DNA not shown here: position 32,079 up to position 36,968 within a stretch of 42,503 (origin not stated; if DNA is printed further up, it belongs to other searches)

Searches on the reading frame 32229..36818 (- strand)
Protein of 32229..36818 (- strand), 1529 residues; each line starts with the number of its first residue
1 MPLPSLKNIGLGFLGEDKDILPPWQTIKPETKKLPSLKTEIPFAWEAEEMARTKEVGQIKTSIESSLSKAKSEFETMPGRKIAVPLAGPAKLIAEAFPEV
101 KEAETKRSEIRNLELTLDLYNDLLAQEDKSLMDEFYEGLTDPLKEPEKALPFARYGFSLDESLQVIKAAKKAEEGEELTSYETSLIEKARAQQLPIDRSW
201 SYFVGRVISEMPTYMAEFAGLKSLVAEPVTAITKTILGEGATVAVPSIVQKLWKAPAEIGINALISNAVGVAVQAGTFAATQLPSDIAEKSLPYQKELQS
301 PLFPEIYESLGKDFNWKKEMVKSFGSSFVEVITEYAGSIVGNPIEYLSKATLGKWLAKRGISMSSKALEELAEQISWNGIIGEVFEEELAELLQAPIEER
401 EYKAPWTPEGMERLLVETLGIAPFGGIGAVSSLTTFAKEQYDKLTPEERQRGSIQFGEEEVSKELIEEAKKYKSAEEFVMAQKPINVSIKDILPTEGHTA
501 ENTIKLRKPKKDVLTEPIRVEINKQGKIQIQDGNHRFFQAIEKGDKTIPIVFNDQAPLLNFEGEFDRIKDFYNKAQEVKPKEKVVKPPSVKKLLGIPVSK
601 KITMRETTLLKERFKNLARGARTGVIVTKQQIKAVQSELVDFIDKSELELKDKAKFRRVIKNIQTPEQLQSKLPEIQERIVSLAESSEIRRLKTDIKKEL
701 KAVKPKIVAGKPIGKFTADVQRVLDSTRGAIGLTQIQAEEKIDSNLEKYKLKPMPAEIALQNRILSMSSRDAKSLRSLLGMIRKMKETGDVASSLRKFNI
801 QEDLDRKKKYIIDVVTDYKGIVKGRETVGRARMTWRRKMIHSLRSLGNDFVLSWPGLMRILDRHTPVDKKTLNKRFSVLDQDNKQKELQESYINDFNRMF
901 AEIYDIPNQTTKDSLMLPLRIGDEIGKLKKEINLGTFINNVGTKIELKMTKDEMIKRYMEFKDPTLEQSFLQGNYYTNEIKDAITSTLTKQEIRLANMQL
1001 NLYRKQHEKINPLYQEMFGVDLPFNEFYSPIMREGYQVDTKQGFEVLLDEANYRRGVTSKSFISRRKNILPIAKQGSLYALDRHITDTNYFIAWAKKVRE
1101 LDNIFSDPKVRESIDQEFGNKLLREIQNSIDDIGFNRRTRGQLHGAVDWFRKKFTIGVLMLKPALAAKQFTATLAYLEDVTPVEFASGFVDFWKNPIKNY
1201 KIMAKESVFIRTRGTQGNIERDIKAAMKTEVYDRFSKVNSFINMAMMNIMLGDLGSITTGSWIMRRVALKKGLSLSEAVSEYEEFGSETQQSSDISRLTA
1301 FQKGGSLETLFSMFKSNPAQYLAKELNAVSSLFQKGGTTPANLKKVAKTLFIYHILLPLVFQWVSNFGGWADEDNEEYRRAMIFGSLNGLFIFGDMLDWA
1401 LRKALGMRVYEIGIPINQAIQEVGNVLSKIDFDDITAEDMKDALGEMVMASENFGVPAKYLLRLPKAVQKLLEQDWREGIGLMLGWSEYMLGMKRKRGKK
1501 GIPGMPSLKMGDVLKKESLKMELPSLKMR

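Call 9: search_protein_families(library=pfam, proteins=[window:32229-36818:-], max_evalue=0.01)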
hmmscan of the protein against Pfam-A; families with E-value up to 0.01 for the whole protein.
window:32229-36818:- (1529 aa): 1 family
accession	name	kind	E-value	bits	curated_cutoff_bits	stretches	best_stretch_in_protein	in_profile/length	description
PF18827.6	LPD14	-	0.0086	16.5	27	0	364-397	56-89/136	Large polyvalent protein-associated domain 14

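Call 35: search_protein_families(library=phrogs, proteins=[window:32229-36818:-], max_evalue=0.00001)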
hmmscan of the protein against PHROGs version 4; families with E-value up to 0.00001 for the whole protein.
window:32229-36818:- (1529 aa): 1 family
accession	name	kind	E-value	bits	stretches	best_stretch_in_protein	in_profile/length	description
phrog_9880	-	unknown function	1e-10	40.8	1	1044-1378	1754-2098/2231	-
